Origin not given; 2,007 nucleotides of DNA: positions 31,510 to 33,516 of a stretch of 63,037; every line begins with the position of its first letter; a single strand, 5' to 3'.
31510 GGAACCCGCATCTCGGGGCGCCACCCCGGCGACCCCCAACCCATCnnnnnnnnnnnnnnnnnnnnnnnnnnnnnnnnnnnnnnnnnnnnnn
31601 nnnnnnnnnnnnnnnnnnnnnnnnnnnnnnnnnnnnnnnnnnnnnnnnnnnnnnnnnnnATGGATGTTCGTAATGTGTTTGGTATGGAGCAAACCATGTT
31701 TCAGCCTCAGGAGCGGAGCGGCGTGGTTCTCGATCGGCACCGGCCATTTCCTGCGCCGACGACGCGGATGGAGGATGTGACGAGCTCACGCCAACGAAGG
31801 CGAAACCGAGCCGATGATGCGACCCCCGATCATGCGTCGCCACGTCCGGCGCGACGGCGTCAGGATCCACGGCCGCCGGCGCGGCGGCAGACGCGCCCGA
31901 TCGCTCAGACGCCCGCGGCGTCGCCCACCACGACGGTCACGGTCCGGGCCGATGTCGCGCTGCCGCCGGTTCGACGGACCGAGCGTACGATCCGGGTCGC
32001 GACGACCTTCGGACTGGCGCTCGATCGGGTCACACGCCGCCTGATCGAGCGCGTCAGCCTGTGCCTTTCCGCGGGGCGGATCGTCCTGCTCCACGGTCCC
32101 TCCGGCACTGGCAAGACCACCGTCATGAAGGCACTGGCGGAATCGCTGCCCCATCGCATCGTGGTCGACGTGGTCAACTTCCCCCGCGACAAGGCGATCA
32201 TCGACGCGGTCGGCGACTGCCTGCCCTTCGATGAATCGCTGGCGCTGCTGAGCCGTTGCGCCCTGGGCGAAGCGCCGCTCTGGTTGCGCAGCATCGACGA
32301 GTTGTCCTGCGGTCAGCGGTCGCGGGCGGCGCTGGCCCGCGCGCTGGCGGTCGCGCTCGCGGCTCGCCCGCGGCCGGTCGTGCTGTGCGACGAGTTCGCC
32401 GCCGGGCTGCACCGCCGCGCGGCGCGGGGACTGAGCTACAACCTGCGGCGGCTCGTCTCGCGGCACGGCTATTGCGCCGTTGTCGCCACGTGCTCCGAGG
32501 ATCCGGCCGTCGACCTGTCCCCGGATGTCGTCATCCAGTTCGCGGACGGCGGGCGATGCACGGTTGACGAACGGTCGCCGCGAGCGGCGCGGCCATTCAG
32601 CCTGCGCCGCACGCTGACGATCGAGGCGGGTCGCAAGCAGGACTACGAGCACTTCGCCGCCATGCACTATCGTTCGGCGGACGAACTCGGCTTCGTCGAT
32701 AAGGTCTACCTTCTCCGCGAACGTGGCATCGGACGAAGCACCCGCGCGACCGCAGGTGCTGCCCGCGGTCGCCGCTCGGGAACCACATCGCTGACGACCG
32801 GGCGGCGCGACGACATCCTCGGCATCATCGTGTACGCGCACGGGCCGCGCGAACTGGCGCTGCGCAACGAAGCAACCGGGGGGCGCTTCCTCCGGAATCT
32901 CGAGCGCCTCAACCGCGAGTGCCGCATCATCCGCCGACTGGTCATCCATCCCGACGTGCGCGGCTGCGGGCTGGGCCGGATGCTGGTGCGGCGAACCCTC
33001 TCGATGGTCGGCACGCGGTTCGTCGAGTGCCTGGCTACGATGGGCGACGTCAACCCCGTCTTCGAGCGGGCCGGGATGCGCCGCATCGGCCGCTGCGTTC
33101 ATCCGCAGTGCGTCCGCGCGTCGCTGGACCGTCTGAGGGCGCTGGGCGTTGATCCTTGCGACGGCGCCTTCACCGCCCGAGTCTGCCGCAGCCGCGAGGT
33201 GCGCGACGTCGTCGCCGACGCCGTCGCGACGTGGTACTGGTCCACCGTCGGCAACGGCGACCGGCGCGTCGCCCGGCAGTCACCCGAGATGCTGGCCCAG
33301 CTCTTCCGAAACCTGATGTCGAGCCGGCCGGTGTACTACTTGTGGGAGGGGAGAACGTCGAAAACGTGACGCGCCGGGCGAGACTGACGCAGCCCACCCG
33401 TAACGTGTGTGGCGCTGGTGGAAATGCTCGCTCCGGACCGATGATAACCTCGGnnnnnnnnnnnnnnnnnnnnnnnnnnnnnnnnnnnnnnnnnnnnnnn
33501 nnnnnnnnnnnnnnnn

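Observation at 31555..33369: ABC-ATPase/GNAT fusion behind an AT-rich promoter with a perfect palindromic operator, divergent from lexA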

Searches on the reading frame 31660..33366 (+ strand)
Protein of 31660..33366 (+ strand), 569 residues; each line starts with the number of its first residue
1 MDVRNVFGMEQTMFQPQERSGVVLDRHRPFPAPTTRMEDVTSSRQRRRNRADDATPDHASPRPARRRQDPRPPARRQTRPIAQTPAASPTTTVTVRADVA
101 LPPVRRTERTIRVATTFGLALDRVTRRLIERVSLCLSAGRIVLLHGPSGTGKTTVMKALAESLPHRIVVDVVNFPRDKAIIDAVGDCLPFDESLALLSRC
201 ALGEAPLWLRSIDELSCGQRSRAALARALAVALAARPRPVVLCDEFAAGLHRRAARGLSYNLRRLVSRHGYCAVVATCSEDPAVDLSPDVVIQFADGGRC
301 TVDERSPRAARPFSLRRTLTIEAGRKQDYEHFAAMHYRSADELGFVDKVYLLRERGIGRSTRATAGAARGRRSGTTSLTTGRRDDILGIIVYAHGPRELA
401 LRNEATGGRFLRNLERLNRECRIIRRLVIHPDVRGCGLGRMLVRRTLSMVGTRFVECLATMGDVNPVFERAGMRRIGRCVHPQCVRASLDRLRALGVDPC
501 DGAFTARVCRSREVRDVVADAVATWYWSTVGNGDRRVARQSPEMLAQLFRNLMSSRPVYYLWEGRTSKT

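Call 3: search_protein_families(library=pfam, proteins=[window:31660-33366:+], max_evalue=1)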
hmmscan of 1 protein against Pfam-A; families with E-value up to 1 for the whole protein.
window:31660-33366:+ (569 aa): 47 families (the best 25 are shown)
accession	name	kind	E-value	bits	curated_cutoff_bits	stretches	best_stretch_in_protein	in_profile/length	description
PF00005.33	ABC_tran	-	4.4e-10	40.7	25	2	130-163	2-35/137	ABC transporter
PF13191.12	AAA_16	-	7.1e-09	36.8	32.6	1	137-245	22-140/167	AAA ATPase domain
PF13401.12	AAA_22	-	3.8e-08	34.2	27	1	139-270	5-115/130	AAA domain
PF00004.35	AAA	-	4.7e-05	24.3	21.2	1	142-172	1-27/131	ATPase family associated with various cellular activities (AAA)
PF12775.13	AAA_7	-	8.4e-05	22.6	25.8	1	132-174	26-69/181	P-loop containing dynein motor region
PF13604.12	AAA_30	-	8.9e-05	22.7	27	1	134-166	13-45/191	AAA domain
PF02367.23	TsaE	-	0.00022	21.6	26.6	1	125-165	7-47/128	Threonylcarbamoyl adenosine biosynthesis protein TsaE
PF02463.25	SMC_N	-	0.00085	19.3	40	1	213-263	135-184/220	RecF/RecN/SMC N terminal domain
PF13671.12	AAA_33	-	0.0012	19.6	27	1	142-271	2-97/143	AAA domain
PF25199.1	nSTAND_NTPase5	-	0.0014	18.9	34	1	137-163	39-65/145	Novel STAND NTPase 5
PF13521.12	AAA_28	-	0.0021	18.7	27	1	142-166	2-26/164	AAA domain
PF03215.21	Rad17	-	0.0026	18.2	23.8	1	137-165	43-71/186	Rad17 P-loop domain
PF13508.13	Acetyltransf_7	-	0.0035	18.1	27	1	422-446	30-53/84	Acetyltransferase (GNAT) domain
PF20720.3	nSTAND3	-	0.0036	17.4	27.2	1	129-165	7-43/155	Novel STAND NTPase 3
PF13481.12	AAA_25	-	0.0045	17.1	27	1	124-160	18-54/195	AAA domain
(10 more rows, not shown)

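Call 4: search_protein_families(library=ncbifam, proteins=[window:31660-33366:+], max_evalue=1)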
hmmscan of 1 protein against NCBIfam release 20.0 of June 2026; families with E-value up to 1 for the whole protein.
window:31660-33366:+ (569 aa): 196 families (the best 25 are shown)
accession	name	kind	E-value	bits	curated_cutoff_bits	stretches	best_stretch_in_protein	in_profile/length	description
TIGR02857.1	CydD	equivalog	1.2e-12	47.6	435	2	214-269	458-508/529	thiol reductant ABC exporter subunit CydD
TIGR02982.1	heterocyst_DevA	subfamily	2.1e-12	47.1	295.8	2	211-294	138-214/220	ABC exporter ATP-binding subunit, DevA family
TIGR00968.1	3a0106s01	subfamily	1e-11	44.8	342.75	2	213-292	129-203/237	sulfate ABC transporter ATP-binding protein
NF010068.0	PRK13548.1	equivalog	1.6e-11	43.8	261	2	118-166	10-59/261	heme ABC transporter ATP-binding protein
TIGR01189.1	ccmA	equivalog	1.7e-10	40.9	131.6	2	119-160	6-47/198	heme ABC exporter ATP-binding protein CcmA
TIGR02315.1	ABC_phnC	equivalog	2.3e-10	40.3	266.1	2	207-277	138-203/243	phosphonate ABC transporter ATP-binding protein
NF008105.0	PRK10851.1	equivalog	3e-10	39.3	502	2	213-292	135-209/362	sulfate/thiosulfate ABC transporter ATP-binding protein CysA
TIGR02868.1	CydC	equivalog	4.8e-10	38.7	329.05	2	126-164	349-386/530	thiol reductant ABC exporter subunit CydC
NF040873.1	AztA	equivalog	6.7e-10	38.8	220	2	202-277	107-176/191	zinc ABC transporter ATP-binding protein AztA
TIGR03864.1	PQQ_ABC_ATP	hypoth_equivalog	1.2e-09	38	302.25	2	211-279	129-192/236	ABC transporter, ATP-binding subunit, PQQ-dependent alcohol dehydrogenase system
TIGR03265.1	PhnT2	equivalog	2.3e-09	36.9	457.7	2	214-292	134-207/353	putative 2-aminoethylphosphonate ABC transporter ATP-binding protein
NF043075.1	MMSYN1_0197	equivalog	2.5e-09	36.5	550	2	210-292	128-205/341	spermidine/putrescine ABC transporter ATP-binding protein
NF007082.0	PRK09536.1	equivalog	3.4e-09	36.3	537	2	118-162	8-52/402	corrinoid ABC transporter ATPase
NF010061.0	PRK13538.1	equivalog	6e-09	35.7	195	2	118-160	10-52/211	cytochrome c biogenesis heme-transporting ATPase CcmA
NF008513.0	PRK11432.1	equivalog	6.5e-09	35.1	496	2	127-160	20-53/351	ferric ABC transporter ATP-binding protein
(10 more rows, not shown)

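Call 5: search_protein_families(library=padloc, proteins=[window:31660-33366:+], max_evalue=1)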
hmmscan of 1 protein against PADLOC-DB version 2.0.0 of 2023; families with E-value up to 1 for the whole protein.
window:31660-33366:+ (569 aa): 28 families (the best 25 are shown)
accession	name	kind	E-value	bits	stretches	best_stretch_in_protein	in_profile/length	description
PDLC04135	mad3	-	1.1e-12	46.2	2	210-266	259-312/374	mads_3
PDLC04140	mad8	-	1.6e-07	29.2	1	119-166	6-54/314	mads_8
PDLC04790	PDC-S01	-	7.4e-05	19.6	1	122-166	10-54/422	-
PDLC05065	PDC-S68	-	0.00039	16.3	1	136-162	617-643/1221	-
PDLC03859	LmuB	-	0.0012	16.1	1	132-159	17-44/611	-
PDLC02980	AriA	-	0.0013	16.7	1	142-159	2-19/304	-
PDLC00915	TRIP13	-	0.0015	16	1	126-164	52-88/302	TRIP13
PDLC04232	IetA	-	0.0023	15.4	1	140-165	117-142/330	-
PDLC01439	typeIV_DinG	-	0.0035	14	1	126-165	21-58/575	CAS-IV-A; associated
PDLC03838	DolB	-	0.0082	13.4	1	122-165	149-192/375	-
PDLC03920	MkoA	-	0.0083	12.4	1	132-161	624-653/1112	-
PDLC04475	PDC-M16A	-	0.0087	12.6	1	128-163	19-55/721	-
PDLC02196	IetA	-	0.011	13.2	1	141-169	124-152/374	-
PDLC01730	typeIV_DinG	-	0.017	11.4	1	105-163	107-163/802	Csf4_1_IVA1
PDLC04476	PDC-M16A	-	0.022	11.2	1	136-164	20-50/691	-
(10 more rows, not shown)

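Call 6: find_homologous_proteins(query=window:31660-33366:+, max_evalue=0.001)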
Query window:31660-33366:+ (569 aa): 382 proteins with E <= 0.001 among 8000 candidates; the best 120 are listed.
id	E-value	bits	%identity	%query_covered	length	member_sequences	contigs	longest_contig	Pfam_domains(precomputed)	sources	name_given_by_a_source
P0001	0.0e+0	1236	100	98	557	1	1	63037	PF00005.34,PF13401.13,PF13191.13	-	-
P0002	2.8e-208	711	72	83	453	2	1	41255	PF00005.34,PF13401.13,PF13304.13,PF13191.13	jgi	-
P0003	9.3e-139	482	49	90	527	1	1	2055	PF00005.34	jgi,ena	-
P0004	5.2e-137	476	49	87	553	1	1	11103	PF00005.34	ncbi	-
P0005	1.1e-136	475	51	84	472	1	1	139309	PF00005.34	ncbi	-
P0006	1.1e-136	475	48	89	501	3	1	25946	PF00005.34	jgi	-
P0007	1.1e-134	468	50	85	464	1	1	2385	PF00005.34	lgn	-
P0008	4.4e-133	463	51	80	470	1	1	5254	PF00005.34,PF13555.13,PF13401.13,PF13191.13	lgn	-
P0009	1.5e-131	458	50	82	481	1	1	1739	PF00005.34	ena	-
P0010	1.6e-131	458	49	82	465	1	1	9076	PF00005.34,PF13191.13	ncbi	-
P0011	1.9e-131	458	50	82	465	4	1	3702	PF00005.34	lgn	-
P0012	4.6e-131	456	51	80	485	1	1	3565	PF00005.34,PF13191.13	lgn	-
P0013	4.7e-131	456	50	85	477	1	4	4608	PF00005.34,PF02463.26,PF13191.13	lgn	-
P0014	5.0e-131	456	52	82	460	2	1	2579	PF00005.34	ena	-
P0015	5.3e-131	456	46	95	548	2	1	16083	PF00005.34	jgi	-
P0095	2.3e-123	431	49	79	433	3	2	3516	PF00005.34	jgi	jgi:ABC-type ATPase with predicted acetyltransferase domain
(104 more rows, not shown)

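Call 7: find_encoding_contigs(protein=P0002, flank=8000, max_places=3)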
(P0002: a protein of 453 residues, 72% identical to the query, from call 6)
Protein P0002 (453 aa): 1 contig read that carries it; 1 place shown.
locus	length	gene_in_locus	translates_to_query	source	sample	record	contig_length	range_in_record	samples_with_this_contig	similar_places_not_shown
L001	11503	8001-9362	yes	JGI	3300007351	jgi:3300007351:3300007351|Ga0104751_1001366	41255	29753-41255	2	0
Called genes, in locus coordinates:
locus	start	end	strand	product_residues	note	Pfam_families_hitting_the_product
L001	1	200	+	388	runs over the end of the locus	PF25973:BSH_CzcB, PF25954:Beta-barrel_RND_2 (faint), PF25989:YknX_C (weak), PF25975:CzcB_C (weak)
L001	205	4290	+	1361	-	PF00873:ACR_tran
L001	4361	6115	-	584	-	PF00587:tRNA-synt_2b, PF04073:tRNA_edit, PF03129:HGTP_anticodon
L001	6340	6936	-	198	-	PF01726:LexA_DNA_bind, PF09339:HTH_IclR (weak), PF01047:MarR (faint), PF00717:Peptidase_S24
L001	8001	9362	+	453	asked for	PF13191:AAA_16 (weak), PF00005:ABC_tran (weak), PF13304:AAA_21 (faint), PF13401:AAA_22 (weak)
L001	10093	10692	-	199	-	-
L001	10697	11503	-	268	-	?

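Call 13: find_related_loci(query=A1, collection=genome_contigs, flank=6000)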
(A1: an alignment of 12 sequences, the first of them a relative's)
Query A1 (557 aa) in genome_contigs; peptide patterns used: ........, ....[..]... (x = any residue, [..] = any of these).
250 stretches matched a pattern; 156 encode a relative of the query (tblastn E <= 1e-3); the best 80 are kept; 80 distinct loci.
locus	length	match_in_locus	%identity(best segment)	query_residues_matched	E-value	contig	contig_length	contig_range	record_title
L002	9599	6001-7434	69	44-551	0e+0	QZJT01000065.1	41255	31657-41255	MAG: Phycisphaerales bacterium isolate SURF_32 Ga0104751_1001366, whole genome shotgun sequence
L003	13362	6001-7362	51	74-551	2e-140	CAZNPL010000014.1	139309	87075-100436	MAG TPA_asm: uncultured Phycisphaeraceae bacterium isolate SRP141376_co2_188 genome assembly, contig: NODE_267_length_13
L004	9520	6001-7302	49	91-551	2e-135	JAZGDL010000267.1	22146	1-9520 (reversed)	MAG: Phycisphaerae bacterium isolate SCS3bin.42 SCS3bin.42_267, whole genome shotgun sequence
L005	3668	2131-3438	50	89-551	1e-138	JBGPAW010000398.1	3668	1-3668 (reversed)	MAG: Phycisphaerae bacterium isolate OBJ_0618_130150_12 k141_6686600_length_3668_cov_8.0000, whole genome shotgun sequen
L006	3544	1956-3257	51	91-551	2e-137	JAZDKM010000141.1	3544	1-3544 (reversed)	MAG: Planctomycetota bacterium isolate MEGAHIT-group-0.533 k141_17277117, whole genome shotgun sequence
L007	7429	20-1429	46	63-555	3e-132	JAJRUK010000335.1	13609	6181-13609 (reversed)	MAG: Planctomycetota bacterium isolate Dive96_bin10.178 k141_4385231, whole genome shotgun sequence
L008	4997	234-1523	49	95-551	1e-133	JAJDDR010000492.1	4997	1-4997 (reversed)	MAG: Phycisphaerae bacterium isolate OFTM285 OFTM285_491, whole genome shotgun sequence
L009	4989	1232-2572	48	75-551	2e-133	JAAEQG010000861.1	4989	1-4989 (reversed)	MAG: bacterium isolate Gpa_12 GpaG_CONTIG2701939, whole genome shotgun sequence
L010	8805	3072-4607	46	68-556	9e-132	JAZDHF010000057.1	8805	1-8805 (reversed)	MAG: Planctomycetota bacterium isolate MEGAHIT-group-0.304 k141_123702, whole genome shotgun sequence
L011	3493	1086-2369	50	97-551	1e-135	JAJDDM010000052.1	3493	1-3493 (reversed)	MAG: Phycisphaerales bacterium isolate OFTM8 OFTM8_51, whole genome shotgun sequence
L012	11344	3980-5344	48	97-557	3e-131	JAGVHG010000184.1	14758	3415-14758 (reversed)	MAG: Phycisphaerae bacterium isolate DeMMO2_2 c_000000010171, whole genome shotgun sequence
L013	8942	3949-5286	49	93-550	5e-131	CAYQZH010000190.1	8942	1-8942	MAG TPA_asm: uncultured Phycisphaera sp. isolate SRP119689_co1_320 genome assembly, contig: NODE_12281_length_8942_cov_6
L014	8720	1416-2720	47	93-554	1e-130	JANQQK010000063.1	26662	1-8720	MAG: Phycisphaerae bacterium isolate IP29b_bin.25 k99_1401198, whole genome shotgun sequence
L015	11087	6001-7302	49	91-551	2e-130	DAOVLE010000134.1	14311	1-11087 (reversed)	MAG TPA_asm: Phycisphaerales bacterium isolate CSMAG_1437 CSMAG_1437_k141_2255707_length_14311_cov_17.0000, whole genome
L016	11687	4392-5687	48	93-551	2e-130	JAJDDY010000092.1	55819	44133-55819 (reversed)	MAG: Phycisphaerae bacterium isolate OFTM250 OFTM250_91, whole genome shotgun sequence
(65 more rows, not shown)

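Call 25: search_solved_structures(query=A2, max_evalue=0.01, show_alignments=2)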
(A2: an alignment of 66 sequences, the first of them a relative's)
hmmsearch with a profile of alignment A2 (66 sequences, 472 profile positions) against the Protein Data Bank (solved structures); distinct sequences matched with E-value up to 0.01: 403 (the best 60 are shown).
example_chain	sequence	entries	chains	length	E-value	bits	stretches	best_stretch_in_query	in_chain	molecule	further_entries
8j5q_D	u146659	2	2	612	7.5e-16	61.2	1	33-87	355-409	Uncharacterized ABC transporter ATP-binding protein Rv1281c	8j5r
6n9l_A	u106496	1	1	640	1.4e-14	57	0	113-210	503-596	UvrABC system protein A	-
8j5s_D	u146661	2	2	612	2.2e-14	56.4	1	33-87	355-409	Uncharacterized ABC transporter ATP-binding protein Rv1281c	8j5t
3ux8_A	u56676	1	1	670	4.7e-14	55.3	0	49-88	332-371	Excinuclease ABC, A subunit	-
6ha8_V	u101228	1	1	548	9.6e-14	54.3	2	40-159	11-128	Nucleotide-binding protein ExpZ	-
3pih_A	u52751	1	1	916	1.1e-13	54.1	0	113-210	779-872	UvrABC system protein A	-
2r6f_A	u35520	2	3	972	2.5e-13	52.9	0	49-88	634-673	Excinuclease ABC subunit A | Excinuclease ABC, A subunit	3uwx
7dv5_U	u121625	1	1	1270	3.7e-13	52.3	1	50-89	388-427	Bile salt export pump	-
9n1y_A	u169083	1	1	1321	4.1e-13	52.2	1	50-89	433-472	Bile salt export pump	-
36cg_U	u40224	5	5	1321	4.1e-13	52.2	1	50-89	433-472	Bile salt export pump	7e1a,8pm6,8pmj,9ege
8pmd_A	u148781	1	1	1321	3.2e-12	49.2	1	50-89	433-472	Bile salt export pump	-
8s7v_K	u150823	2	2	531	3.7e-12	49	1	138-222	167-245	Glycine betaine/carnitine/choline transport ATP-binding protein OpuCA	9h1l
9gxk_A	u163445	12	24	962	8.5e-12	47.8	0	115-209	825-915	UvrABC system protein A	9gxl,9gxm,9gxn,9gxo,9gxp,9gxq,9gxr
3g5u_A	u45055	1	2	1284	1.1e-11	47.4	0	48-88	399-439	Multidrug resistance protein 1a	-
3g60_A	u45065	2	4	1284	1.1e-11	47.4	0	48-88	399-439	Multidrug resistance protein 1a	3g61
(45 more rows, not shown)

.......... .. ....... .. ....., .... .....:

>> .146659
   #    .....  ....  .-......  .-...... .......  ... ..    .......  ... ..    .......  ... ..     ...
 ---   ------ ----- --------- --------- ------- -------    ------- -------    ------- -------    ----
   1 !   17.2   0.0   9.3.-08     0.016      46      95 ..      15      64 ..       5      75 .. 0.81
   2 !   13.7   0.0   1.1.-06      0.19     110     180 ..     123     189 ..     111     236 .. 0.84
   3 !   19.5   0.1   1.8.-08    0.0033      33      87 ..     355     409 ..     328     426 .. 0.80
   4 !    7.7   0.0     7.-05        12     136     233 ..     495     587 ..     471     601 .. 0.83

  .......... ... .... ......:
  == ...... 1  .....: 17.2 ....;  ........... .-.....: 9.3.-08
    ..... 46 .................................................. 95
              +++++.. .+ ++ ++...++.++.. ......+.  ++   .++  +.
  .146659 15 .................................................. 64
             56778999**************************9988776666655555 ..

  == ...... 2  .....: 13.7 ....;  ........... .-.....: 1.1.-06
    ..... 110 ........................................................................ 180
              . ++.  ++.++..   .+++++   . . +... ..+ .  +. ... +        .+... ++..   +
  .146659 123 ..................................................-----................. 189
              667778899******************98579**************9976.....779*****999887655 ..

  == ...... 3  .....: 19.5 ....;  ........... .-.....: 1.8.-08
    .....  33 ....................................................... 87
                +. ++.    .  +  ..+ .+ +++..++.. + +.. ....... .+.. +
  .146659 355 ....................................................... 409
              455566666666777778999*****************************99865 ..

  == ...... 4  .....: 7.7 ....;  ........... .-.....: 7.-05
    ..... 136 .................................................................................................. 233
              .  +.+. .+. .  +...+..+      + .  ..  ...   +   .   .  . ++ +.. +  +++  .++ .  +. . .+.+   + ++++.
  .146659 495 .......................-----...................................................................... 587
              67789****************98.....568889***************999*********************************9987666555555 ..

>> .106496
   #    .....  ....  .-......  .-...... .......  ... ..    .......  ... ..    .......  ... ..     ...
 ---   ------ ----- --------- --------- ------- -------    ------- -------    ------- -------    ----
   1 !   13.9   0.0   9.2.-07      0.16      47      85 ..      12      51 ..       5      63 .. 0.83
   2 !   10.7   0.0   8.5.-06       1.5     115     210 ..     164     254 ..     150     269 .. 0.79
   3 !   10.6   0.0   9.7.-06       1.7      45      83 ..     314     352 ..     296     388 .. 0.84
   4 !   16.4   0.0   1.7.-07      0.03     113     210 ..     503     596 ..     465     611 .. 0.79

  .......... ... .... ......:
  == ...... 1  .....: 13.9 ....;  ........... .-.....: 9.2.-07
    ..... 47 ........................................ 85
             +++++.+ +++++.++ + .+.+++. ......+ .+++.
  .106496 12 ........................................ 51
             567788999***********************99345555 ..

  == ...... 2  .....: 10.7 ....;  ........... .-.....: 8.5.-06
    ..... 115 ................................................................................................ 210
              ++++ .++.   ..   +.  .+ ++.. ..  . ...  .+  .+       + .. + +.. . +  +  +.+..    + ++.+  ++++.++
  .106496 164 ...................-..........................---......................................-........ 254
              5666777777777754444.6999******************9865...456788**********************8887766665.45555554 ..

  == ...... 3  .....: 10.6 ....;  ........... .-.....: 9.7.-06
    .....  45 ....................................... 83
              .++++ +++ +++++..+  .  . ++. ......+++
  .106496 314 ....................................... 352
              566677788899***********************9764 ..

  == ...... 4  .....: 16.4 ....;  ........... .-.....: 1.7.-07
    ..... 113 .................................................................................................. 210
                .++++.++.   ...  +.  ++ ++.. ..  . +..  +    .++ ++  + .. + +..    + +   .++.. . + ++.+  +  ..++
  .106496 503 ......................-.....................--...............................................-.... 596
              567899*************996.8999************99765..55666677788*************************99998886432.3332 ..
